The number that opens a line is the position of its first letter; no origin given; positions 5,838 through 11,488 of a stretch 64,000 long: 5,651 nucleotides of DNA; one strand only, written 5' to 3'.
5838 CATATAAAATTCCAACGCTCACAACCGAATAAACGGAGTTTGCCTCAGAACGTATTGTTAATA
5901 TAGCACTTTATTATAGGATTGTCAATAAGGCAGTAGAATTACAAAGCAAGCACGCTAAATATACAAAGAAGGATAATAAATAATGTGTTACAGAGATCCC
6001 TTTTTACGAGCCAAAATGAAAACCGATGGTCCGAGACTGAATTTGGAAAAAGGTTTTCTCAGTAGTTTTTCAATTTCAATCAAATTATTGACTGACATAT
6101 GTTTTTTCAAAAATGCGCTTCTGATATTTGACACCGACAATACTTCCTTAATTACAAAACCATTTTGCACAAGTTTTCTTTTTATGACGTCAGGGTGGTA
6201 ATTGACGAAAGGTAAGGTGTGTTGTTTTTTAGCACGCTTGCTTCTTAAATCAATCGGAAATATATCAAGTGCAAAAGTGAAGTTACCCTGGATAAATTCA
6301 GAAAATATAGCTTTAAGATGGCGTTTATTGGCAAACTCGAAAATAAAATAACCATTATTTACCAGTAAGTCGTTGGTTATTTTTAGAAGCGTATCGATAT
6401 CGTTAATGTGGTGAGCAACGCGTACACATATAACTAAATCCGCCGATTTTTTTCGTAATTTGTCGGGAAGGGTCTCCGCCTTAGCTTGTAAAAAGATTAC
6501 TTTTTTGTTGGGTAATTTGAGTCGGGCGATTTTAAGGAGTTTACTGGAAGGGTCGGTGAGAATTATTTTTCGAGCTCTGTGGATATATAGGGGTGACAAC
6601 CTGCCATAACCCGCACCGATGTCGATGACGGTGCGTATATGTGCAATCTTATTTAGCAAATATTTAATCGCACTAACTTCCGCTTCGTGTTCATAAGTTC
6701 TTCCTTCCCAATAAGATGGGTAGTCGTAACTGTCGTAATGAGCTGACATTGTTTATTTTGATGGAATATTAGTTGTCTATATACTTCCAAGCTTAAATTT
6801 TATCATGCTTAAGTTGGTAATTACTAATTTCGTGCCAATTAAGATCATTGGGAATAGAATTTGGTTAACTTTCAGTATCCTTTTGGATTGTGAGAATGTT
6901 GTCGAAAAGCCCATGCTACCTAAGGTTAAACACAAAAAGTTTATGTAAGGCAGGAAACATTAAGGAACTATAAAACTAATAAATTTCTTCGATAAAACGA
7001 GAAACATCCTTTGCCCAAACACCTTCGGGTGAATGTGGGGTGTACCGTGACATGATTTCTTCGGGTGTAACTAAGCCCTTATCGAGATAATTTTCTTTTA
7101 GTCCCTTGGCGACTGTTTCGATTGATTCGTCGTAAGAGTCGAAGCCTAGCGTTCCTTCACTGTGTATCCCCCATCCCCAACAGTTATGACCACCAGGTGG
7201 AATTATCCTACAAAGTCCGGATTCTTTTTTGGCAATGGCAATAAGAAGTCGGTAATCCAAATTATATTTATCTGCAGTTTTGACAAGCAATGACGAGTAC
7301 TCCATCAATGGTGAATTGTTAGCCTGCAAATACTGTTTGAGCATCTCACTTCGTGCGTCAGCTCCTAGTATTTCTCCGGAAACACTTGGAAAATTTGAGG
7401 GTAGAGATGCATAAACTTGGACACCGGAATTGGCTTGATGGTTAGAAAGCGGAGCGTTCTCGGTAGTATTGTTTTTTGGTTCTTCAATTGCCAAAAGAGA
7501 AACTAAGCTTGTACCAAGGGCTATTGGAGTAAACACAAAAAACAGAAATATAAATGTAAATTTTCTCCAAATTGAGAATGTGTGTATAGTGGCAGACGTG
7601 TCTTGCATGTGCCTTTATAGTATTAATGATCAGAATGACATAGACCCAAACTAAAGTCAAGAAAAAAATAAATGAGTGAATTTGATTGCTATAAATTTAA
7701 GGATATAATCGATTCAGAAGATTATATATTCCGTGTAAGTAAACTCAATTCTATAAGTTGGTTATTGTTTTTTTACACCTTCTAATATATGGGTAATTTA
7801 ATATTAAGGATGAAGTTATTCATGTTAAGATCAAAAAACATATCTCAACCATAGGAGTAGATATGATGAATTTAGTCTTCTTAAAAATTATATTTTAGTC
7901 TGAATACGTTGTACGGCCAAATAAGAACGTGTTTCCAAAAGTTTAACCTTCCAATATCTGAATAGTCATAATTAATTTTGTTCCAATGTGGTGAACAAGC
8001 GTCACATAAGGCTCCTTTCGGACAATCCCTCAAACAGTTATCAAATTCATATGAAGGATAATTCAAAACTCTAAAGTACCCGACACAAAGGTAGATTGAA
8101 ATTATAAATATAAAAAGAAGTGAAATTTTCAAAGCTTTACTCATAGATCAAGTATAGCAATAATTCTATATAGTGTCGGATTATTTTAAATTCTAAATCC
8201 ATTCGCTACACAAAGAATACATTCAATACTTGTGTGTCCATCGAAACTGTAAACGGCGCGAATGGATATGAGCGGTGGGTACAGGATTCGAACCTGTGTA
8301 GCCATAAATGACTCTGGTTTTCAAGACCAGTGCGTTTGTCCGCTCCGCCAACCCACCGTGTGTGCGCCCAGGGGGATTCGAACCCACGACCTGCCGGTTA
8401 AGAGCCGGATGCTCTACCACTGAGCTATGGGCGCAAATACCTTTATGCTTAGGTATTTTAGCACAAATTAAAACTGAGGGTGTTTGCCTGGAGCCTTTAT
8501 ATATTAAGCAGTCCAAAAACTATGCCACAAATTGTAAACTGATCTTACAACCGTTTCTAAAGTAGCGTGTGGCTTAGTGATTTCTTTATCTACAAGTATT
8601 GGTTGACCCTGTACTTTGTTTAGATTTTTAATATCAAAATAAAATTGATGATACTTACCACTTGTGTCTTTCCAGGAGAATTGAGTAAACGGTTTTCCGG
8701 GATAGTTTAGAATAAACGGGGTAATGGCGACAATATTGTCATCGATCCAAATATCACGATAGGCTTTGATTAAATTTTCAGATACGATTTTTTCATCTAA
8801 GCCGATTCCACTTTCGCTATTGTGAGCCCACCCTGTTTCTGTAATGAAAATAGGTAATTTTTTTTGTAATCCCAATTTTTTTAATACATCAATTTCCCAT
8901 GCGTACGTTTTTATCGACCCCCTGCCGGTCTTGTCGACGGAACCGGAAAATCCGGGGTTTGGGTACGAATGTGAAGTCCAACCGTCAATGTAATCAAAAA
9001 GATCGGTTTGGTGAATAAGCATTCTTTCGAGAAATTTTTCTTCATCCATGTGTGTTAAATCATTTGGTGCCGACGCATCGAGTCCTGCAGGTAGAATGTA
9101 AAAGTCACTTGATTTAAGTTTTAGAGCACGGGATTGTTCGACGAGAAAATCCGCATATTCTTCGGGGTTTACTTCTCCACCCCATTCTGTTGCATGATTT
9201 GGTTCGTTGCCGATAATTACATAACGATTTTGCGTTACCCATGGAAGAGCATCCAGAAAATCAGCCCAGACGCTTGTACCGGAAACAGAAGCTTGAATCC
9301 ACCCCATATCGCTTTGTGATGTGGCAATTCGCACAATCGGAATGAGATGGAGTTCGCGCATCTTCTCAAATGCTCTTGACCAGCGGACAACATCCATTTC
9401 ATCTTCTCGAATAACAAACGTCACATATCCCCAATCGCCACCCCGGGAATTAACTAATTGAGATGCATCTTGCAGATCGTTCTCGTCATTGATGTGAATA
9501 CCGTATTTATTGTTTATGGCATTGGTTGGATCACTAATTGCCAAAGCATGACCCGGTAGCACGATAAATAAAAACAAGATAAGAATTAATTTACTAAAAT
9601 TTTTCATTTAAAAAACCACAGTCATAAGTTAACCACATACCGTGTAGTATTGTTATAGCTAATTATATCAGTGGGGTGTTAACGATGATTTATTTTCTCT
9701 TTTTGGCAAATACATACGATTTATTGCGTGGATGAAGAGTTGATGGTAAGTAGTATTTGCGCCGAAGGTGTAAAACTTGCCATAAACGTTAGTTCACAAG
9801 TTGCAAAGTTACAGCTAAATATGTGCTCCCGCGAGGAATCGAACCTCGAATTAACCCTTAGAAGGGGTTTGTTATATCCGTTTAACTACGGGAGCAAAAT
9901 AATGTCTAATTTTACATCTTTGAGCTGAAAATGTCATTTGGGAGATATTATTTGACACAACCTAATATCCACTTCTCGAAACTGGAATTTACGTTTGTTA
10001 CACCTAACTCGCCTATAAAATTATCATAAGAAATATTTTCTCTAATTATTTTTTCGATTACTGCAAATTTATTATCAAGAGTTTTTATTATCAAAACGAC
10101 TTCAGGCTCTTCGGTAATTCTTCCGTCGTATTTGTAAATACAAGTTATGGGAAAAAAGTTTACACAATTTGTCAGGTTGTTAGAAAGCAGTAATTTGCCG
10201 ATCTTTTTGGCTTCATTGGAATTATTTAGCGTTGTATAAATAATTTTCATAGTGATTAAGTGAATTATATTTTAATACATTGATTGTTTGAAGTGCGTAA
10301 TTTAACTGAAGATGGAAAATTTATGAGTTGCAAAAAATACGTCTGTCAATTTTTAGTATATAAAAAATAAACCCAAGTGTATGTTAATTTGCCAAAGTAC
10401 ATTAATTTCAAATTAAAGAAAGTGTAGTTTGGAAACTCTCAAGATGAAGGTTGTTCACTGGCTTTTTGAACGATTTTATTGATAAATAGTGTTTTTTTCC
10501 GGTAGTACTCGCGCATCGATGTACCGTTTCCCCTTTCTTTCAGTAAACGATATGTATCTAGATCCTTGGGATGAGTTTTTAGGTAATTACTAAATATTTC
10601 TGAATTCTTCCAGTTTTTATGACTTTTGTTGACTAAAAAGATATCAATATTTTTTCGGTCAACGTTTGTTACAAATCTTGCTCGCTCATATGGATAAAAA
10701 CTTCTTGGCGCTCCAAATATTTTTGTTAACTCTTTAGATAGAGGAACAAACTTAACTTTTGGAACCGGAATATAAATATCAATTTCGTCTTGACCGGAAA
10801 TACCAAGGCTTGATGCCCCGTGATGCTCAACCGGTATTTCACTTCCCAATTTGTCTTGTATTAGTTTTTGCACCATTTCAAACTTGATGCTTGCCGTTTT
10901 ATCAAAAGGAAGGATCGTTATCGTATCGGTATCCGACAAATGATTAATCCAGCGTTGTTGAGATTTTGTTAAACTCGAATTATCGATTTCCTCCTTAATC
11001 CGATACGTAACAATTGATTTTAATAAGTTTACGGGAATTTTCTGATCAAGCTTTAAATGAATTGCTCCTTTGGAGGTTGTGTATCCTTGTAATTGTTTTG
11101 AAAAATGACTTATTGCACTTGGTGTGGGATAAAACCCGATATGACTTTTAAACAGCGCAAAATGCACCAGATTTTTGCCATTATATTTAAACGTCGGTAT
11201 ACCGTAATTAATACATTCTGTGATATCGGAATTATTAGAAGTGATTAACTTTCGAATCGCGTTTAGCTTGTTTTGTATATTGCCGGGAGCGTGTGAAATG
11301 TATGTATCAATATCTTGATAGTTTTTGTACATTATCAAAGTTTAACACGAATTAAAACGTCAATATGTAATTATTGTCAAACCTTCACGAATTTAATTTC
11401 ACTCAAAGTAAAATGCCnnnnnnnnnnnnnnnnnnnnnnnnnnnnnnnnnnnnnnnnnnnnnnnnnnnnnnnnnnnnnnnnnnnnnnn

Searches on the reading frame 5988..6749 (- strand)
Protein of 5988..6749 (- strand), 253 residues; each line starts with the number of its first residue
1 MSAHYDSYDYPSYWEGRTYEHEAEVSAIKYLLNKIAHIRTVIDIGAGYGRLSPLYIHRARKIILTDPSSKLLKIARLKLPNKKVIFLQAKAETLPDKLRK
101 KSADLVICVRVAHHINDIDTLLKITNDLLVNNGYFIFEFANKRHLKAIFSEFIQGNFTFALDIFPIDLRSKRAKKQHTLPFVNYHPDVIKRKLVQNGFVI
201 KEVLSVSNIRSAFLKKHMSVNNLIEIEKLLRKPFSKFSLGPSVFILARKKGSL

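Call 14: search_protein_families(library=pfam, proteins=[window:5988-6749:-], max_evalue=0.0001)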
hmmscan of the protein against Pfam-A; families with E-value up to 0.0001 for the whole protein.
window:5988-6749:- (253 aa): 6 families
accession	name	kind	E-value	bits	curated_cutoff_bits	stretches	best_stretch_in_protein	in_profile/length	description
PF08241.18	Methyltransf_11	-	2.1e-15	57.6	21.2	1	42-137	1-95/95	Methyltransferase domain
PF08242.18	Methyltransf_12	-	5.9e-12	46.6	30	1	42-135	1-98/98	Methyltransferase domain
PF13649.12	Methyltransf_25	-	1.4e-11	45.4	27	1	41-133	1-97/97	Methyltransferase domain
PF13489.12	Methyltransf_23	-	9.3e-10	38.9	27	1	26-144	11-123/164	Methyltransferase domain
PF13847.12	Methyltransf_31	-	2.4e-09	37.5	27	1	40-147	6-120/145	Methyltransferase domain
PF05175.20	MTS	-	4.5e-05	23.6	23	1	31-135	23-136/170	Methyltransferase small domain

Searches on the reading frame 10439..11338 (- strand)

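Call 9: search_protein_families(library=pfam, proteins=[window:10439-11338:-], max_evalue=0.00001)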
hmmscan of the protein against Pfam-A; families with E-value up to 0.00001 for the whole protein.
window:10439-11338:- (299 aa): 2 families
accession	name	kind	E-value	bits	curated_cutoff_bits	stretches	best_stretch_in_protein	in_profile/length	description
PF08818.16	DUF1801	-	3.7e-15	56.5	27.2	1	22-114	2-85/85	Domain of unknown function (DU1801)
PF04229.20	GrpB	-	3.3e-14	53.8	25.5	1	140-292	2-159/159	GrpB protein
